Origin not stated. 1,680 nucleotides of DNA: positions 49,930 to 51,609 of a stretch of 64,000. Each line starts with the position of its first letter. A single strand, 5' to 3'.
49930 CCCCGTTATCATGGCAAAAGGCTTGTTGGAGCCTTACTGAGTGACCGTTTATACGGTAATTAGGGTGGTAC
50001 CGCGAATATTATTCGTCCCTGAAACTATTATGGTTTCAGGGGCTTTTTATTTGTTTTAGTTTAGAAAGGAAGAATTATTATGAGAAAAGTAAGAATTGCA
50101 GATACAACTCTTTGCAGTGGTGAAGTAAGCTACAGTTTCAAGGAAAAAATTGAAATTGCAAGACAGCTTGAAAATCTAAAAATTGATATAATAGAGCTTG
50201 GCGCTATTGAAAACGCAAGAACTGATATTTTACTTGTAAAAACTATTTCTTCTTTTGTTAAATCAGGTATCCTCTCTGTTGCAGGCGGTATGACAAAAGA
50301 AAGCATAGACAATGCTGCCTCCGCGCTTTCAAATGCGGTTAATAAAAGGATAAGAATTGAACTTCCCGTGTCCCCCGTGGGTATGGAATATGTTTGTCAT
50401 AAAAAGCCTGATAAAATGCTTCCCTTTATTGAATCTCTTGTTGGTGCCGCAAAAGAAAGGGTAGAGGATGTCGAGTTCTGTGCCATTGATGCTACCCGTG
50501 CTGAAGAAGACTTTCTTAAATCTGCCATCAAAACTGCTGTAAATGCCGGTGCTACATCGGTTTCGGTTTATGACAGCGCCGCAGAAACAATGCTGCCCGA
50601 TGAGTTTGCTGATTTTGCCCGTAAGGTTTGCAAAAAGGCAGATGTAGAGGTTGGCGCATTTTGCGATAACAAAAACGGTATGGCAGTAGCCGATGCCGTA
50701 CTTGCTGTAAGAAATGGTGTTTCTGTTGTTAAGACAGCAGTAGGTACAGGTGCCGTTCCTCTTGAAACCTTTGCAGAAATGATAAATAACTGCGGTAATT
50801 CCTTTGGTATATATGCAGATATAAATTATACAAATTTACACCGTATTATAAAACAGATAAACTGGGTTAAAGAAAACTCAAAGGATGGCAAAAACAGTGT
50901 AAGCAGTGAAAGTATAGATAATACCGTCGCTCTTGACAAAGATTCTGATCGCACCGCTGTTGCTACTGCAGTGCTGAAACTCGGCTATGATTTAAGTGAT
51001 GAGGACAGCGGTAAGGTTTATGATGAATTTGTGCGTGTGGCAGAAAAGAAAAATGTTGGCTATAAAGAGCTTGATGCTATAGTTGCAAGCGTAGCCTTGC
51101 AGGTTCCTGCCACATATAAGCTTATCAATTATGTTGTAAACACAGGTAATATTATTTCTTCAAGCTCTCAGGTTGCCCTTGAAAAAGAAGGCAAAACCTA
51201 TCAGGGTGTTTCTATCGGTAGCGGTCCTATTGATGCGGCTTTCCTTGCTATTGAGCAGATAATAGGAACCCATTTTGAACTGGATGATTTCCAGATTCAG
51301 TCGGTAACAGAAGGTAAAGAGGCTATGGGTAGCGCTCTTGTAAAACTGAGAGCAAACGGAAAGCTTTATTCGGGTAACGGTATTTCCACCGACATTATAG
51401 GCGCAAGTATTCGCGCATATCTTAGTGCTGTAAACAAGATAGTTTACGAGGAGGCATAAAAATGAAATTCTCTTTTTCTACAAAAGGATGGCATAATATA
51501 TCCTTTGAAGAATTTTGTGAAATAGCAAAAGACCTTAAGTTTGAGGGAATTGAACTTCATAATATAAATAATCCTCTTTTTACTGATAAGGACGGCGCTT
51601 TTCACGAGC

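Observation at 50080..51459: LeuA paralogue has lost metal-binding and catalytic signature residues but keeps the leucine-binding regulatory domain (candidate pseudoenzyme or sensor)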

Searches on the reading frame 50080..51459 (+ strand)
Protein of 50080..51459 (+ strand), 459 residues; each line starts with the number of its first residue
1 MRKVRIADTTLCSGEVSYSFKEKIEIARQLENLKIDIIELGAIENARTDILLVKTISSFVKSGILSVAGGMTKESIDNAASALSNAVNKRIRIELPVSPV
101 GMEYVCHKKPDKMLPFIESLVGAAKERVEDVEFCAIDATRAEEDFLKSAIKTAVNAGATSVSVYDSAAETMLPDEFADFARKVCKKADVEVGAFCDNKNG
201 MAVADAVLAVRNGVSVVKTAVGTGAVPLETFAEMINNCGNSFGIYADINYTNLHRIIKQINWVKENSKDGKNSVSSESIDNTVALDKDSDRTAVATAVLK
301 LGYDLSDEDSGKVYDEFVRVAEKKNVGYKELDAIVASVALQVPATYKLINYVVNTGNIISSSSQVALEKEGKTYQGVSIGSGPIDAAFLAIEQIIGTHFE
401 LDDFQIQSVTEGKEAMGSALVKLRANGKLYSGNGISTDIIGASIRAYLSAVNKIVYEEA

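Call 3: search_protein_families(library=pfam, proteins=[window:50080-51456:+], max_evalue=0.01)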
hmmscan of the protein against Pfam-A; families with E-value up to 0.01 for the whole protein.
window:50080-51456:+ (459 aa): 2 families
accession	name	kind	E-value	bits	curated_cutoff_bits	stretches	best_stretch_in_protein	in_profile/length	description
PF00682.25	HMGL-like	-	2e-33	116.4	29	1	4-256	2-256/260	HMGL-like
PF08502.15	LeuA_dimer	-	4.9e-31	107.8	24.9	1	329-454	5-130/131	LeuA allosteric (dimerisation) domain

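Call 4: search_protein_families(library=ncbifam, proteins=[window:50080-51456:+], max_evalue=0.01)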
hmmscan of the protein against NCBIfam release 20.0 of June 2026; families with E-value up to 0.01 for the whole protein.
window:50080-51456:+ (459 aa): 22 families
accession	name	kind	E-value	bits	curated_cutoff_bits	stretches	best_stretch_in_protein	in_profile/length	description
NF002086.0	PRK00915.1-3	equivalog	1.7e-82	277.6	532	2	2-257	5-272/516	2-isopropylmalate synthase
TIGR00973.1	leuA_bact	equivalog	2.3e-74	250.7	598.7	2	3-258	1-268/494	2-isopropylmalate synthase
NF002088.0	PRK00915.1-5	equivalog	1.3e-69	235.1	697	2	1-221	1-228/514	2-isopropylmalate synthase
NF002087.0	PRK00915.1-4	equivalog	1.2e-64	218.7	729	2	3-249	6-264/516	2-isopropylmalate synthase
NF002084.0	PRK00915.1-1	equivalog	1.9e-56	191.7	748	2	3-263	4-276/523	2-isopropylmalate synthase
NF002085.0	PRK00915.1-2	subfamily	7.6e-54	183.3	517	2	1-260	11-271/504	2-isopropylmalate synthase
TIGR02090.1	LEU1_arch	subfamily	2.7e-31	109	484.75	1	4-256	1-254/363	isopropylmalate/citramalate/homocitrate synthases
NF041069.1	IPMS_Sufob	equivalog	3.3e-26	92.4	600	1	4-221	1-219/371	isopropylmalate synthase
TIGR02660.1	nifV_homocitr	equivalog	9.3e-26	91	462.9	1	3-260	1-259/365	homocitrate synthase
TIGR02146.1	LysS_fung_arch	equivalog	3.2e-22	79.2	413.55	1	8-233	3-233/344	homocitrate synthase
NF042434.1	IPMS_Lepto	equivalog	2.9e-16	59.4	500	1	4-244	6-262/374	2-isopropylmalate synthase LeuA2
TIGR00977.1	citramal_synth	equivalog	1.8e-14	52.9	450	1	4-223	2-234/526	citramalate synthase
NF002991.1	PRK03739.1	subfamily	8.6e-13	47.8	455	1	344-453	439-550/550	2-isopropylmalate synthase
NF006049.0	PRK08195.1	subfamily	3.2e-10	39.6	229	1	121-244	125-254/344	4-hyroxy-2-oxovalerate/4-hydroxy-2-oxopentanoic acid aldolase,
NF042433.1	CitmalDyn_Leptosp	equivalog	1.2e-08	34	950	2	282-396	326-442/514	(R)-citramalate synthase CimA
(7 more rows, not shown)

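Call 6: search_solved_structures(query=window:50080-51456:+, max_evalue=0.001, show_alignments=3)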
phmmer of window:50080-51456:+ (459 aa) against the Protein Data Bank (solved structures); distinct sequences matched with E-value up to 0.001: 7.
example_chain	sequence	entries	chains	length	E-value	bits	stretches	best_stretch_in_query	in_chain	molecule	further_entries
3ewb_X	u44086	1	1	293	1.7e-29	106.4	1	1-221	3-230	2-isopropylmalate synthase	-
3rmj_A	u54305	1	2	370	6.6e-27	97.9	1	3-224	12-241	2-isopropylmalate synthase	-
6e1j_A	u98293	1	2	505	1.5e-19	73.7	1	4-248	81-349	2-isopropylmalate synthase, A genome specific 1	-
3eeg_A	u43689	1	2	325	5e-17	65.3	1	3-254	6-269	2-isopropylmalate synthase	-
6ktq_A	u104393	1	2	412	6.3e-14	55.1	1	3-222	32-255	Homocitrate synthase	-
4ov4_A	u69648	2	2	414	1.1e-05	28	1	4-222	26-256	2-isopropylmalate synthase | isopropylmalate synthase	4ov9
3ivs_A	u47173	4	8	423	0.00024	23.6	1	7-221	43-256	Homocitrate synthase, mitochondrial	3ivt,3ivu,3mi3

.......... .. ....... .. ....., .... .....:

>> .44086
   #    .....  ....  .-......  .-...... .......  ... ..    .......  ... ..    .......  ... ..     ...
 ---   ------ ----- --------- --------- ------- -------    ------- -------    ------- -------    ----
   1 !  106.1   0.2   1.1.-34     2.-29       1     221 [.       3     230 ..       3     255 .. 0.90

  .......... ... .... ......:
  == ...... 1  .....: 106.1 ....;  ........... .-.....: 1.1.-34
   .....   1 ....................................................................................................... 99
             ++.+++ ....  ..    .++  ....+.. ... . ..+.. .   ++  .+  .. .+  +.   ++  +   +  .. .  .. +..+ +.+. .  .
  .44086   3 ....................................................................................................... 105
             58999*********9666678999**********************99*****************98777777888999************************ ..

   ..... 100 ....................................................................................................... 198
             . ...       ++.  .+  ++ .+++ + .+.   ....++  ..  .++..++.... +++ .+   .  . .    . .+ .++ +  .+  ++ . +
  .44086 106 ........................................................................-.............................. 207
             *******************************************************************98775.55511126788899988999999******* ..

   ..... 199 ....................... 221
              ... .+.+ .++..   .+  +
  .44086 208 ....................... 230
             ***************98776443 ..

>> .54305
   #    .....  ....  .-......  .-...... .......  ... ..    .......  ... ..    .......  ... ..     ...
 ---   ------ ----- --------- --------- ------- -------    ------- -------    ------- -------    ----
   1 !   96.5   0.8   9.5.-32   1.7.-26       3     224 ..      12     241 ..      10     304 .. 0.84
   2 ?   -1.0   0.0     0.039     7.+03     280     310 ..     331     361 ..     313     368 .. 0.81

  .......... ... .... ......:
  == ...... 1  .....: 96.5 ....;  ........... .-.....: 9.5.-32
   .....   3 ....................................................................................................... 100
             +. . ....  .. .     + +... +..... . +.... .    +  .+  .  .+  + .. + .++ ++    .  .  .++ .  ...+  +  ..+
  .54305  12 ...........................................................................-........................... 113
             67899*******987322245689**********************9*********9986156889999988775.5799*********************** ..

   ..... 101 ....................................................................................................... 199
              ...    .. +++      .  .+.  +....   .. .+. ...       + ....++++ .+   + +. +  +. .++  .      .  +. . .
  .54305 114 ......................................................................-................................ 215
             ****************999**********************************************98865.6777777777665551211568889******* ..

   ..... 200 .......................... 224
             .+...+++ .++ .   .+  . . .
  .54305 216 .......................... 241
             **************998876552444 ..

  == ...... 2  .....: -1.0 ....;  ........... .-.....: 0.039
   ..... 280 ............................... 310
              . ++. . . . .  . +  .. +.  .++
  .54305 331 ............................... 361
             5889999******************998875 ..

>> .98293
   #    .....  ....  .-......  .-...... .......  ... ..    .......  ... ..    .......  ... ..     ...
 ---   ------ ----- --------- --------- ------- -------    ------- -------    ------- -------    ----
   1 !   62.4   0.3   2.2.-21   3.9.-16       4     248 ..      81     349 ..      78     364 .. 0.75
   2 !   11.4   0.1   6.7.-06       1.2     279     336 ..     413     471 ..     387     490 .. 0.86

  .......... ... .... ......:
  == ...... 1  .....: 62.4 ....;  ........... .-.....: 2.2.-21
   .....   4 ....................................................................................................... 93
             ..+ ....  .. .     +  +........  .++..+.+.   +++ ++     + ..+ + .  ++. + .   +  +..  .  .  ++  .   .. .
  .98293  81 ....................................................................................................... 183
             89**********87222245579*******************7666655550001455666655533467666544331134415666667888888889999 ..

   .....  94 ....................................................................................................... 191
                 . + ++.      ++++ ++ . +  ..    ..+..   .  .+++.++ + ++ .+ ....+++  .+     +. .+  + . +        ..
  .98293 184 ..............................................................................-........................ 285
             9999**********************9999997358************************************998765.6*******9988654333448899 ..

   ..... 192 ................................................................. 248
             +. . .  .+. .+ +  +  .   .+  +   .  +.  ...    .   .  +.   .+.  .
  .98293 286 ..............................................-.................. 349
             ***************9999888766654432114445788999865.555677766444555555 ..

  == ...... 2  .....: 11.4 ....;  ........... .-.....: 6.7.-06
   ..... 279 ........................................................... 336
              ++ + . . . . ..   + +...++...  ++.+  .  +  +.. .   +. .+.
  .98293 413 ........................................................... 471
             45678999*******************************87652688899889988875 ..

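Call 10: find_homologous_proteins(query=window:50080-51456:+, max_evalue=1e-10)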
Query window:50080-51456:+ (459 aa): 7998 proteins with E <= 1e-10 among 8000 candidates; the best 120 are listed.
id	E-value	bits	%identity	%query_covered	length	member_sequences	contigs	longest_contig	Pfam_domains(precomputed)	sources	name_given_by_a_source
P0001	1.1e-282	955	97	100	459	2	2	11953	PF00682.26,PF08502.16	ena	-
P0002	1.0e-259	880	90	100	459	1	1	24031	PF00682.26,PF08502.16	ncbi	-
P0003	1.0e-241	820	84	100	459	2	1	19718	PF00682.26,PF08502.16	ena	-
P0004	4.2e-237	805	81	100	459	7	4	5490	PF00682.26,PF08502.16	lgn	-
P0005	3.7e-231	785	80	100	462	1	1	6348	PF00682.26,PF08502.16,PF01208.24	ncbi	-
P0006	1.2e-230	784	81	100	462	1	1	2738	PF00682.26,PF08502.16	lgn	-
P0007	1.9e-228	777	80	100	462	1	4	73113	PF00682.26,PF08502.16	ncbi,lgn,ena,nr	ncbi:MAG: hypothetical protein IJ946_08245 [Clostridia bacterium]|nr:hypothetical protein [Clostridi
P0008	8.6e-228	774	78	100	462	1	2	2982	PF00682.26,PF08502.16,PF01208.24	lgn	-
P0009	3.2e-227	772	79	100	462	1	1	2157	PF00682.26,PF08502.16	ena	-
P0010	3.5e-226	769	78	100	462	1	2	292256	PF00682.26,PF08502.16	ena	-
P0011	1.4e-225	767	78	100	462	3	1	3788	PF00682.26,PF08502.16,PF01208.24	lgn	-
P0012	1.9e-224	763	79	100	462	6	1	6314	PF00682.26,PF08502.16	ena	-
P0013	1.5e-223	760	77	100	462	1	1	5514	PF00682.26,PF08502.16,PF01208.24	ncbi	-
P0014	5.3e-223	759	78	100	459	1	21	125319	PF00682.26,PF08502.16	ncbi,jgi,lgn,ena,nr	ncbi:MAG: hypothetical protein E7568_01150 [Ruminococcaceae bacterium]|nr:hypothetical protein [Osci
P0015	4.8e-222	755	76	100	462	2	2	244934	PF00682.26,PF08502.16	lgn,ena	-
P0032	3.4e-211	720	74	100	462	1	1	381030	PF00682.26,PF08502.16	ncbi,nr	ncbi:MAG: alpha-isopropylmalate synthase regulatory domain-containing protein [Acutalibacteraceae ba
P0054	9.0e-188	643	66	100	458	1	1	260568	PF00682.26,PF08502.16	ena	-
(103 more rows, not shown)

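Call 14: find_encoding_contigs(protein=P0032, flank=10000, max_places=2)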
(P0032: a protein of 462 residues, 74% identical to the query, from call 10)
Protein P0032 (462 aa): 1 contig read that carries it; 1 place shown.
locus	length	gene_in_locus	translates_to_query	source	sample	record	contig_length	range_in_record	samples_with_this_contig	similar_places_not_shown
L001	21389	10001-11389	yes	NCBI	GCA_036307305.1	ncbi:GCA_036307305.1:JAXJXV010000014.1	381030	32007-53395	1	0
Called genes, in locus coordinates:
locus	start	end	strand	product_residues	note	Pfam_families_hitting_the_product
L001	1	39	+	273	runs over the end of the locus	PF00702:Hydrolase (weak), PF08282:Hydrolase_3, PF05116:S6PP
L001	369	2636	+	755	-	PF12844:HTH_19, PF07883:Cupin_2, PF00501:AMP-binding, PF13193:AMP-binding_C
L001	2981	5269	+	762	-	PF12844:HTH_19 (weak), PF07883:Cupin_2, PF00501:AMP-binding, PF13193:AMP-binding_C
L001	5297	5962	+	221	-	PF01656:CbiA (weak)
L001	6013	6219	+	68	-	PF12797:Fer4_2 (weak), PF12837:Fer4_6 (weak), PF13237:Fer4_10, PF17179:Fer4_22 (faint), PF00037:Fer4 (weak), PF14697:Fer4_21 (weak), PF12838:Fer4_7, PF13187:Fer4_9 (weak), +2 more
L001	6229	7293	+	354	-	PF01855:POR_N, PF02780:Transketolase_C (faint), PF17147:PFOR_II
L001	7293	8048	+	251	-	PF02775:TPP_enzyme_C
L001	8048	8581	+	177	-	PF01558:POR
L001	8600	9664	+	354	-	PF01063:Aminotran_4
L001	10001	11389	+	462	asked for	PF00682:HMGL-like, PF08502:LeuA_dimer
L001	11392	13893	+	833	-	PF01261:AP_endonuc_2, PF00501:AMP-binding, PF13193:AMP-binding_C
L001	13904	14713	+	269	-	PF01026:TatD_DNase (weak), PF04909:Amidohydro_2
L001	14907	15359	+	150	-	PF01797:Y1_Tnp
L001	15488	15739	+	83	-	-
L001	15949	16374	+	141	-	PF02381:MraZ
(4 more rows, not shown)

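Call 15: find_encoding_contigs(protein=P0054, flank=10000, max_places=2)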
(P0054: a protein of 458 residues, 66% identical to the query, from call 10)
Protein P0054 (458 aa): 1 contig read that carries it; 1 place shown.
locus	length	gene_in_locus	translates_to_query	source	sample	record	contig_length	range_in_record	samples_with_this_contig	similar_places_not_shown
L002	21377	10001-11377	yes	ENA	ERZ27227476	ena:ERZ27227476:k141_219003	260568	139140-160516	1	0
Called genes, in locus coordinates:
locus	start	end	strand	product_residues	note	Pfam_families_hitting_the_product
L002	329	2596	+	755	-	PF12844:HTH_19 (weak), PF07883:Cupin_2, PF00501:AMP-binding, PF13193:AMP-binding_C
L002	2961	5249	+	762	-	PF07883:Cupin_2, PF00501:AMP-binding, PF13193:AMP-binding_C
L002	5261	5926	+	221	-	PF01656:CbiA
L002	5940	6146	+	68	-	PF12797:Fer4_2 (weak), PF12837:Fer4_6 (weak), PF13237:Fer4_10 (weak), PF14697:Fer4_21 (weak), PF17179:Fer4_22 (faint), PF00037:Fer4, PF12838:Fer4_7, PF13187:Fer4_9 (weak), +5 more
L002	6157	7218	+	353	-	PF01855:POR_N, PF02780:Transketolase_C (weak), PF17147:PFOR_II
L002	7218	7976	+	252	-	PF02775:TPP_enzyme_C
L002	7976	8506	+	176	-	PF01558:POR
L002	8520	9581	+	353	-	PF01063:Aminotran_4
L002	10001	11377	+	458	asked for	PF00682:HMGL-like, PF08502:LeuA_dimer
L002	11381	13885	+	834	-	PF01261:AP_endonuc_2, PF00501:AMP-binding, PF13193:AMP-binding_C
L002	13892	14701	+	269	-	PF04909:Amidohydro_2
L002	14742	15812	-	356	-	PF03990:DUF348, PF07501:G5, PF06725:3D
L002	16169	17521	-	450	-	PF00860:Xan_ur_permease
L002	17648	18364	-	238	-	PF00300:His_Phos_1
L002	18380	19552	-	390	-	PF00390:malic, PF03949:Malic_M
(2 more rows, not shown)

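Call 16: search_protein_representatives(protein=window:50080-51456:+)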
Query: 459 residues. Proteins with E-value up to 0.001 (for the whole library): 4564; up to 1e-10: 1695; up to 1e-30: 319. The best 150 are listed.
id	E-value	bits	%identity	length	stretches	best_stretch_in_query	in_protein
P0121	6.2e-171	585.4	60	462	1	1-459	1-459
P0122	7.2e-143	493.0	53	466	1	1-458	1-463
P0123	1.0e-132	459.5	51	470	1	1-459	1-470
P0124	1.5e-128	445.8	52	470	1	1-458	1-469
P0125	4.6e-127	440.9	50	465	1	1-458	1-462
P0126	1.7e-126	439.1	50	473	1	1-458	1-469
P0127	2.2e-126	438.7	49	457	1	1-458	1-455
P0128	1.3e-123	429.5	51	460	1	1-459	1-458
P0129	1.9e-123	429.1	48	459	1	1-458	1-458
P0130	8.8e-123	426.8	48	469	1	1-459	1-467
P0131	4.8e-119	414.5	49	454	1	1-458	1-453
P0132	8.0e-119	413.8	49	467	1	4-458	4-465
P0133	8.7e-117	407.1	46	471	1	1-459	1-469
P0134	9.8e-116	403.6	47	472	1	2-459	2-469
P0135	5.1e-115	401.3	46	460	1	1-458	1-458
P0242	2.5e-63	231.0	32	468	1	16-457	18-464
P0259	6.5e-57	209.9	34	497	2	280-456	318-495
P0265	8.2e-55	203.0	34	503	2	282-454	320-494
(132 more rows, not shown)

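Call 22: find_related_loci(query=A2, collection=genome_contigs, flank=10000)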
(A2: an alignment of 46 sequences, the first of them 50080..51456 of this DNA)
Query A2 (459 aa) in genome_contigs; peptide patterns used: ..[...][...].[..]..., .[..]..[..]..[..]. (x = any residue, [..] = any of these).
600 stretches matched a pattern (row limit reached: there are more); 591 encode a relative of the query (tblastn E <= 1e-3); the best 80 are kept; 80 distinct loci.
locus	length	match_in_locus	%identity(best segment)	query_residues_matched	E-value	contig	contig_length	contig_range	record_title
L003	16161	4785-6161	73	1-458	0e+0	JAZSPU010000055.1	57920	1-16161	MAG: Acutalibacteraceae bacterium isolate T1900044545_TS20190011.MAGScoT_cleanbin_000034 SGB_126_k141_4052468, whole gen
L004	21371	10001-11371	66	1-459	0e+0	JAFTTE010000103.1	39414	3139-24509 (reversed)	MAG: Clostridia bacterium isolate RGIG4127 Roe_deer_Colon-1__c475792, whole genome shotgun sequence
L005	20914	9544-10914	67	1-459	0e+0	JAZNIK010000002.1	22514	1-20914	MAG: Acutalibacteraceae bacterium isolate T1900044685_TS20190151.MAGScoT_cleanbin_000030 SGB_1720_k141_1285083, whole ge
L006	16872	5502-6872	65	1-459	0e+0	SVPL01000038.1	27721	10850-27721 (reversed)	MAG: Oscillospiraceae bacterium isolate SIG590 NODE_34558_length_27721_cov_3.429731, whole genome shotgun sequence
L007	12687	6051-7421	64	1-459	0e+0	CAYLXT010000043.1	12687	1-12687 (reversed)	MAG TPA_asm: uncultured Ruminococcus sp. isolate SRP315200_co1_270 genome assembly, contig: NODE_10584_length_12687_cov_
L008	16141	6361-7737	64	1-459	0e+0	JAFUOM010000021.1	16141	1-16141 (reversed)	MAG: Ruminococcus sp. isolate RGIG4681 Roe_deer_Rectum-5__c107543, whole genome shotgun sequence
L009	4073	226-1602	64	1-459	0e+0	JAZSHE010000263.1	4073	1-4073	MAG: Ruminococcus sp. isolate T1900044576_TS20190042.MAGScoT_cleanbin_000018 SGB_498_k141_2062836, whole genome shotgun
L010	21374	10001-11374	62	1-458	0e+0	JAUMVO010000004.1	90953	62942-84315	MAG: Clostridiaceae bacterium isolate S12M_St_41 NODE_92_length_90953_cov_17.333572, whole genome shotgun sequence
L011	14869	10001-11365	64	1-458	0e+0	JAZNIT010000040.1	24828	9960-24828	MAG: Acutalibacteraceae bacterium isolate T1900044684_TS20190150.MAGScoT_cleanbin_000007 SGB_1709_k141_522290, whole gen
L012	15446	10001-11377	61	1-459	0e+0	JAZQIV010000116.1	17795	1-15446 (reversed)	MAG: Acutalibacteraceae bacterium isolate T1900044622_TS20190088.MAGScoT_cleanbin_000018 SGB_904_k141_1815557, whole gen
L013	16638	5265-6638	62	1-459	0e+0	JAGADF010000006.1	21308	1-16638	MAG: Clostridia bacterium isolate RGIG8336 Water_buffalos_Rumen.Co__c2831605, whole genome shotgun sequence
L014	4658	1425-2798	61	1-459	0e+0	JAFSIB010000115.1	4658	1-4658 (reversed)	MAG: Clostridia bacterium isolate RGIG3162 Goat_Rectum.Co__c1924983, whole genome shotgun sequence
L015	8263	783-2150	64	1-459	3e-180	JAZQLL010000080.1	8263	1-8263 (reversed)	MAG: Oscillospiraceae bacterium isolate T1900044609_TS20190075.MAGScoT_cleanbin_000075 SGB_790_k141_2830229, whole genom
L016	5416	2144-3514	60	1-457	2e-177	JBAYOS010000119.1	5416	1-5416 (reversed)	MAG: Monoglobales bacterium isolate SO_2016_LW2_12 scaffold35298_LW138R_2016, whole genome shotgun sequence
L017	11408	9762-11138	56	3-459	3e-168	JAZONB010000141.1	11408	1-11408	MAG: Acutalibacteraceae bacterium isolate T1900045643_YK20190337.MAGScoT_cleanbin_000020 SGB_8145_k141_3081408, whole ge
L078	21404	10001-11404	45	1-458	3e-119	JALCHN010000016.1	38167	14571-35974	MAG: Eggerthellaceae bacterium isolate UW_TS_EGG1_1 Ga0455811_00263, whole genome shotgun sequence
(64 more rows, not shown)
